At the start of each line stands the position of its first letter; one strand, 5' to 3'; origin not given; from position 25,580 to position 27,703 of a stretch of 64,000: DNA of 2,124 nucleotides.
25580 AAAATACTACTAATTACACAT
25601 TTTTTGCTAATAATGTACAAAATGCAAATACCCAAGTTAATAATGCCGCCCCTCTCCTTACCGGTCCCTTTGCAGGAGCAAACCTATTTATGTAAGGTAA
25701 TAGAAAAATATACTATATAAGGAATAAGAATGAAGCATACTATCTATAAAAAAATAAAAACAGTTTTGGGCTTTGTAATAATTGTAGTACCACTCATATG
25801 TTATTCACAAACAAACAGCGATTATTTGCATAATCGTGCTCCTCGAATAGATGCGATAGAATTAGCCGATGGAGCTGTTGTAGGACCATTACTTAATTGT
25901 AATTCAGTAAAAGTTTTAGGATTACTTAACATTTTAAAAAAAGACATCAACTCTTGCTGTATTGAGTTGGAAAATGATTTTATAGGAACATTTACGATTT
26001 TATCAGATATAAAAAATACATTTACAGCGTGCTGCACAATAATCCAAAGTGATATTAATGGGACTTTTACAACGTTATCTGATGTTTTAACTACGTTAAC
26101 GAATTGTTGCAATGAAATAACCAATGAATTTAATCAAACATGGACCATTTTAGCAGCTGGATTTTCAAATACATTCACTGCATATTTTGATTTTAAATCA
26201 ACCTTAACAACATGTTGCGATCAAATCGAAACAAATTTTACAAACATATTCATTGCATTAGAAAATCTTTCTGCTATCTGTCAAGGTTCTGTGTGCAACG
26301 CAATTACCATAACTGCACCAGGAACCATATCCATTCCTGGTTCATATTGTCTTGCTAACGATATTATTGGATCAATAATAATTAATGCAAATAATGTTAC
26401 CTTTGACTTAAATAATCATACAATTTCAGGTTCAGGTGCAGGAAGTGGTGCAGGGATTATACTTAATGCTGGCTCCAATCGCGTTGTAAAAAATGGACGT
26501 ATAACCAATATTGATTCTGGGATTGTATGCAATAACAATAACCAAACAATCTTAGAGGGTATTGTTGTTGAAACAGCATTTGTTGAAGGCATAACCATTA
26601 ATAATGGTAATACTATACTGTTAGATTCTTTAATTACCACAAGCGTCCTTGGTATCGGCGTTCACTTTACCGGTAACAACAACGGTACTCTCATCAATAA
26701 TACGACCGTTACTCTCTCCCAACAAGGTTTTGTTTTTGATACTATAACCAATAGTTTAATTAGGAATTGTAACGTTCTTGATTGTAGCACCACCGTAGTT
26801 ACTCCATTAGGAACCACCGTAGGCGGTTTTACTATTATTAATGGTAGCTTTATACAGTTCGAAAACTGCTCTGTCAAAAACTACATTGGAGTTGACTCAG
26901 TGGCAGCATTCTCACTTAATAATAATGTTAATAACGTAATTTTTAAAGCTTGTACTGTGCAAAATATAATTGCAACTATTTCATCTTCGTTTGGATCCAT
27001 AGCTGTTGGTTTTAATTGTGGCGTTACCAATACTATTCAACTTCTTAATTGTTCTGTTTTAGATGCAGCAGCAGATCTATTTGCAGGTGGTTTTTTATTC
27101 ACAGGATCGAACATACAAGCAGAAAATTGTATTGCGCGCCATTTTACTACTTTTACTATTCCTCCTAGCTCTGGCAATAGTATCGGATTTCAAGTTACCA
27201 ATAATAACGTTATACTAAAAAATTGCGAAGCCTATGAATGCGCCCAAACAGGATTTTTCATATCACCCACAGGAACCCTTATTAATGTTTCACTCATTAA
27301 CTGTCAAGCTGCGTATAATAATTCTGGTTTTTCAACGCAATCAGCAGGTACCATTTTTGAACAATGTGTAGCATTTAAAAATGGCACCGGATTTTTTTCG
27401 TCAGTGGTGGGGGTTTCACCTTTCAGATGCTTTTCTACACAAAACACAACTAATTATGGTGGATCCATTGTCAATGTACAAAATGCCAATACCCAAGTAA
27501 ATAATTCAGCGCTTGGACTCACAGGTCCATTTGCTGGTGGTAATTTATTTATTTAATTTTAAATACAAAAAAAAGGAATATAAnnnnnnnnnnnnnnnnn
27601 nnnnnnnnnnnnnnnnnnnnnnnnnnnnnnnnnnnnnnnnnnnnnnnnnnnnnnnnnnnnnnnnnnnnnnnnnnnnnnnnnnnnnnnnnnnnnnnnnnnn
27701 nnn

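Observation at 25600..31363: Conserved C-terminal tail ..........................[IM] shared by all four array proteins may be a sorting or secretion tag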

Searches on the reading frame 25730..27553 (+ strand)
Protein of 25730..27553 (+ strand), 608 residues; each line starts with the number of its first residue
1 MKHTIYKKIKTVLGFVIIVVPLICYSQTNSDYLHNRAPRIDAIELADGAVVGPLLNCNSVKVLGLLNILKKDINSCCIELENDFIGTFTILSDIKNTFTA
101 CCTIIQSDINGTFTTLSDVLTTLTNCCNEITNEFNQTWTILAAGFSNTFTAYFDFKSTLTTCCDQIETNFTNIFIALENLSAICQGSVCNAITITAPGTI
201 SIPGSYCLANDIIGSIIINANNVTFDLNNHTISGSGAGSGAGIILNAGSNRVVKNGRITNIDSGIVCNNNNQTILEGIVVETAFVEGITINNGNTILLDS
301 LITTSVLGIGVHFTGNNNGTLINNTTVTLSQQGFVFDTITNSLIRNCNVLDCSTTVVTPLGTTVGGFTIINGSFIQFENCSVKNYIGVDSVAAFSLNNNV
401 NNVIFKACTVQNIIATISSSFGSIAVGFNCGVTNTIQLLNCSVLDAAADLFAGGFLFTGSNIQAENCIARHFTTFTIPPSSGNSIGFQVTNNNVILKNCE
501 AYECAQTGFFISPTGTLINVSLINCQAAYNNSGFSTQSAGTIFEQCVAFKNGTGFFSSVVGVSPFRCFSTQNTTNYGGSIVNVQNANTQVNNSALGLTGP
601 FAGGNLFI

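Call 4: search_protein_families(library=pfam, proteins=[window:25730-27553:+], max_evalue=0.1)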
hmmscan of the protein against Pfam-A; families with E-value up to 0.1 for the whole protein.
window:25730-27553:+ (608 aa): 2 families
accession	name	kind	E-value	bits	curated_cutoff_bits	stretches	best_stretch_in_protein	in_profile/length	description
PF13229.12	Beta_helix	-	5.9e-05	23.2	25.9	2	241-402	1-150/158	Right handed beta helix region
PF05048.19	NosD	-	0.003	17.5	23.6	1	232-354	5-129/212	Periplasmic copper-binding protein (NosD)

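Call 5: search_protein_families(library=ncbifam, proteins=[window:25730-27553:+], max_evalue=1)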
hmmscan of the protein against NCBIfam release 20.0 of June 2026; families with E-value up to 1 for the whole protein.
window:25730-27553:+ (608 aa): 0 families

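Call 6: find_homologous_proteins(query=window:25730-27553:+, max_evalue=0.001)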
Query window:25730-27553:+ (608 aa): 20 proteins with E <= 0.001 among 8000 candidates.
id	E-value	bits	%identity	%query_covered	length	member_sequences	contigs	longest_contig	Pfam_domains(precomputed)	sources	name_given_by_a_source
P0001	0.0e+0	1308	100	100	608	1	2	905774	PF13229.13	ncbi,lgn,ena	-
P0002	8.8e-262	888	68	100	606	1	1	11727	-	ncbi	-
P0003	4.4e-259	879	68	100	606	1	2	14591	PF13229.13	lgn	-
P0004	1.4e-147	511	48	95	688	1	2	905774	PF13229.13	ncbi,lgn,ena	-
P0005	3.5e-147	510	47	95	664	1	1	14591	PF13229.13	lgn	-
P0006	4.8e-145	502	46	94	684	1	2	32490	PF13229.13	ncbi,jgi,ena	-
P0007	1.8e-137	477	48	95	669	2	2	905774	PF13229.13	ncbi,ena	-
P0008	1.8e-130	454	46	95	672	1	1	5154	PF13229.13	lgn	-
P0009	5.2e-122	426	43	99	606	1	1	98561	PF13229.13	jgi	jgi:hypothetical protein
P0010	1.4e-116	408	42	94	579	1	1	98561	PF13229.13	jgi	jgi:hypothetical protein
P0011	1.3e-108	382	43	94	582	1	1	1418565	PF13229.13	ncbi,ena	-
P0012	2.6e-107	378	42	95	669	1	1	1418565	-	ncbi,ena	-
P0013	1.1e-85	307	43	74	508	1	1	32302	PF13229.13,PF05048.20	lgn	-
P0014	1.9e-83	299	44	69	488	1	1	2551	PF13229.13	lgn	-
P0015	6.0e-65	238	30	88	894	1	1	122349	PF13229.13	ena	-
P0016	5.1e-34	136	38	23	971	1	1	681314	PF13229.13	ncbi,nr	ncbi:right-handed parallel beta-helix repeat-containing protein [Candidatus Dependentiae bacterium]|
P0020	4.5e-4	37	39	15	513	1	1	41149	PF13229.13,PF22842.4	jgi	-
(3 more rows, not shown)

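Call 22: find_encoding_contigs(protein=P0011, flank=10000, max_places=3)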
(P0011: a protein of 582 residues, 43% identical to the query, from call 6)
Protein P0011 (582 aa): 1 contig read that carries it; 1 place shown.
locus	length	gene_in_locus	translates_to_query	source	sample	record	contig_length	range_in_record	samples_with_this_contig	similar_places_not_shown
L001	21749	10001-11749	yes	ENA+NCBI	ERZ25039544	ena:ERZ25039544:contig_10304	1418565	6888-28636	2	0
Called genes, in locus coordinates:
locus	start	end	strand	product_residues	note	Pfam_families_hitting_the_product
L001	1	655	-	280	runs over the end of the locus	-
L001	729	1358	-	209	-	PF09820:AAA-ATPase_like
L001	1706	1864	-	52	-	PF09820:AAA-ATPase_like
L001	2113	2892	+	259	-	PF13489:Methyltransf_23, PF07021:MetW, PF13649:Methyltransf_25, PF13847:Methyltransf_31, PF08241:Methyltransf_11, PF08242:Methyltransf_12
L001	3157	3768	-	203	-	PF09335:VTT_dom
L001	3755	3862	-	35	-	-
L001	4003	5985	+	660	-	PF13229:Beta_helix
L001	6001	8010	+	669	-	-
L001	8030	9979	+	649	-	PF13229:Beta_helix (weak)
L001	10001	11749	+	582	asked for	PF13229:Beta_helix (weak)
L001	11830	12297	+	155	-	-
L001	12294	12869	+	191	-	-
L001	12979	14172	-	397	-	PF00266:Aminotran_5, PF01041:DegT_DnrJ_EryC1, PF01053:Cys_Met_Meta_PP (faint)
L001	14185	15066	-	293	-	-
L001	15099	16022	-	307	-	-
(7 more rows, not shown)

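Call 24: find_encoding_contigs(protein=P0009, flank=10000, max_places=3)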
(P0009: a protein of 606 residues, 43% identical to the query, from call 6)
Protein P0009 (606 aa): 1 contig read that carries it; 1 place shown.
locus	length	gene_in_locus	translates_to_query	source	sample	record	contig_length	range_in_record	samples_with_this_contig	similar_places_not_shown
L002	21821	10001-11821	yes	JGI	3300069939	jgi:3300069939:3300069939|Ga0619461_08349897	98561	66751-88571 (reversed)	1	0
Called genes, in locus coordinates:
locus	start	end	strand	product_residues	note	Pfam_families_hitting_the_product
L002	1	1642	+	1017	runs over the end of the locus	-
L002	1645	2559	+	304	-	PF10004:DUF2247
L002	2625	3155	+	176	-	PF10004:DUF2247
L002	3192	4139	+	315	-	PF13570:Beta-prop_ACSF4, PF25174:Beta-prop_THOC3, PF24796:WDR55, PF25168:Beta-prop_WDR36-Utp21_2nd, PF25172:Beta-prop_WDR3_2nd, PF25175:Beta-prop_WDR5, PF25173:Beta-prop_WDR3_1st, PF24807:WD40_CDC20-Fz, +22 more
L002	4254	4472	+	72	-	-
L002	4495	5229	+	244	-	-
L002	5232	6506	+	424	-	PF13173:AAA_14 (faint), PF00004:AAA, PF07728:AAA_5 (faint)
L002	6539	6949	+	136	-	-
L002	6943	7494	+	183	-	-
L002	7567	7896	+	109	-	-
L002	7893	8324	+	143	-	-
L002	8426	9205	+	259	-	PF13489:Methyltransf_23, PF07021:MetW, PF08241:Methyltransf_11, PF08242:Methyltransf_12, PF13649:Methyltransf_25, PF13847:Methyltransf_31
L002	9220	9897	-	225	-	PF09335:VTT_dom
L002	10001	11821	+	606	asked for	PF13229:Beta_helix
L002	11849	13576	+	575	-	PF13229:Beta_helix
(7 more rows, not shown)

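Call 45: find_encoding_contigs(protein=P0013, flank=10000, max_places=2)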
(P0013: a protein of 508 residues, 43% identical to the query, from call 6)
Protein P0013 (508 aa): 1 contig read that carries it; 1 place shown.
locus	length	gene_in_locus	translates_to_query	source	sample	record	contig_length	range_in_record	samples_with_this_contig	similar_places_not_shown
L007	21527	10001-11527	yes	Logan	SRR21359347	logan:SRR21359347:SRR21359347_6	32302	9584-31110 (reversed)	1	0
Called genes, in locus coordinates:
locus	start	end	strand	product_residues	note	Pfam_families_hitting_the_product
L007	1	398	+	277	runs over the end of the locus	-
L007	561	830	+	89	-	PF01783:Ribosomal_L32p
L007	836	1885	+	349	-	PF02504:FA_synthesis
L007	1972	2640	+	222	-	PF17874:TPR_MalT (faint), PF07719:TPR_2 (faint)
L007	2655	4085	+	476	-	PF00749:tRNA-synt_1c, PF19269:Anticodon_2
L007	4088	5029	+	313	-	PF00698:Acyl_transf_1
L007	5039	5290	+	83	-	PF23297:ACP_SdgA_C (weak), PF00550:PP-binding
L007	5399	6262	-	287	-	-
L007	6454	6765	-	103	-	-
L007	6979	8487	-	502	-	-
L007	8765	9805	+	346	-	-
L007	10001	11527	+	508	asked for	PF05048:NosD, PF13229:Beta_helix (weak)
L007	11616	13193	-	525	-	-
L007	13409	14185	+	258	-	PF02673:BacA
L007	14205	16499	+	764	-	PF13491:FtsK_4TM, PF17854:FtsK_alpha, PF01580:FtsK_SpoIIIE, PF01935:DUF87 (faint), PF09397:FtsK_gamma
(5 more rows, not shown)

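Call 46: find_encoding_contigs(protein=P0015, flank=10000, max_places=2)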
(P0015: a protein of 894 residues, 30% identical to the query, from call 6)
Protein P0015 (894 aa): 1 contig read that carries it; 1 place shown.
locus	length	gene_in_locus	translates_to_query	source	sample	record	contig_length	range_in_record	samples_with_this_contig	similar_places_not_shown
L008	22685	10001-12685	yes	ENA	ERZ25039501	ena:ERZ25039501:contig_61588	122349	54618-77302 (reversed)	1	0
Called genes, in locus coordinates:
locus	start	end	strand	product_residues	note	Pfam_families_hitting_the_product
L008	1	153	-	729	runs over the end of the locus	PF13229:Beta_helix (weak)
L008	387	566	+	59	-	-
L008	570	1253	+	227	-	PF00814:TsaD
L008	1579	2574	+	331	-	PF00665:rve, PF13683:rve_3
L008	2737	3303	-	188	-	PF00023:Ank (faint), PF13606:Ank_3 (faint), PF12796:Ank_2, PF13637:Ank_4 (weak), PF13857:Ank_5 (weak)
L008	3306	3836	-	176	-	PF12796:Ank_2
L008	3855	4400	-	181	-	PF12796:Ank_2 (weak)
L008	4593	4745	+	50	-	PF00468:Ribosomal_L34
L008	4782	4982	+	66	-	PF00825:Ribonuclease_P (weak)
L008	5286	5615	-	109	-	PF02562:PhoH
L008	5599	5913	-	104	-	PF02562:PhoH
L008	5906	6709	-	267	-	PF13638:PIN_4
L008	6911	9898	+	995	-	-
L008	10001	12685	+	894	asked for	PF13229:Beta_helix (faint)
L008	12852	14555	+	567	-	PF07973:tRNA_SAD, PF00587:tRNA-synt_2b, PF03129:HGTP_anticodon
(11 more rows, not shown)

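Call 53: search_protein_families(library=pfam, proteins=[P0020, P0016], max_evalue=0.01)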
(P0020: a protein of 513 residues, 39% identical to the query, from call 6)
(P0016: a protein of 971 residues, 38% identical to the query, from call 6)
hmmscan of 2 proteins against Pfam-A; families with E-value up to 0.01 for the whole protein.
P0020 (513 aa): 2 families
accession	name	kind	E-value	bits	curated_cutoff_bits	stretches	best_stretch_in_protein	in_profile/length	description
PF13229.12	Beta_helix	-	8.2e-17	61.7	25.9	2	240-383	9-149/158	Right handed beta helix region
PF11259.13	DUF3060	-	0.0003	20.9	23.1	1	188-230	15-57/58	Protein of unknown function (DUF3060)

P0016 (971 aa): 2 families
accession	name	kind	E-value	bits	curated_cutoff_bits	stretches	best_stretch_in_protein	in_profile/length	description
PF13229.12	Beta_helix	-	1.3e-16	61.1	25.9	3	758-930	1-156/158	Right handed beta helix region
PF16318.11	DUF4957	-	1.6e-05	25.2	30.8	2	587-673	45-134/142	Domain of unknown function (DUF4957)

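Call 61: find_encoding_contigs(protein=P0001, flank=2000, max_places=2)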
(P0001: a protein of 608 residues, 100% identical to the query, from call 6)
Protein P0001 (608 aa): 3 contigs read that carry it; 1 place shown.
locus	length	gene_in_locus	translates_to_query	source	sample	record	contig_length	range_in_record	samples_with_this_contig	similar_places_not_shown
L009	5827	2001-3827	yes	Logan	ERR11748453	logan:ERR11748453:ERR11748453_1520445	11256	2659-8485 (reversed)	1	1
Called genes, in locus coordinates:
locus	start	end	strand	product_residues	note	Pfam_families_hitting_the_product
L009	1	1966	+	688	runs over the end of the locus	PF13229:Beta_helix (faint)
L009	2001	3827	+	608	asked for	PF13229:Beta_helix (faint)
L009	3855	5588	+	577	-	-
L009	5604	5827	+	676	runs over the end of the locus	PF13229:Beta_helix (weak)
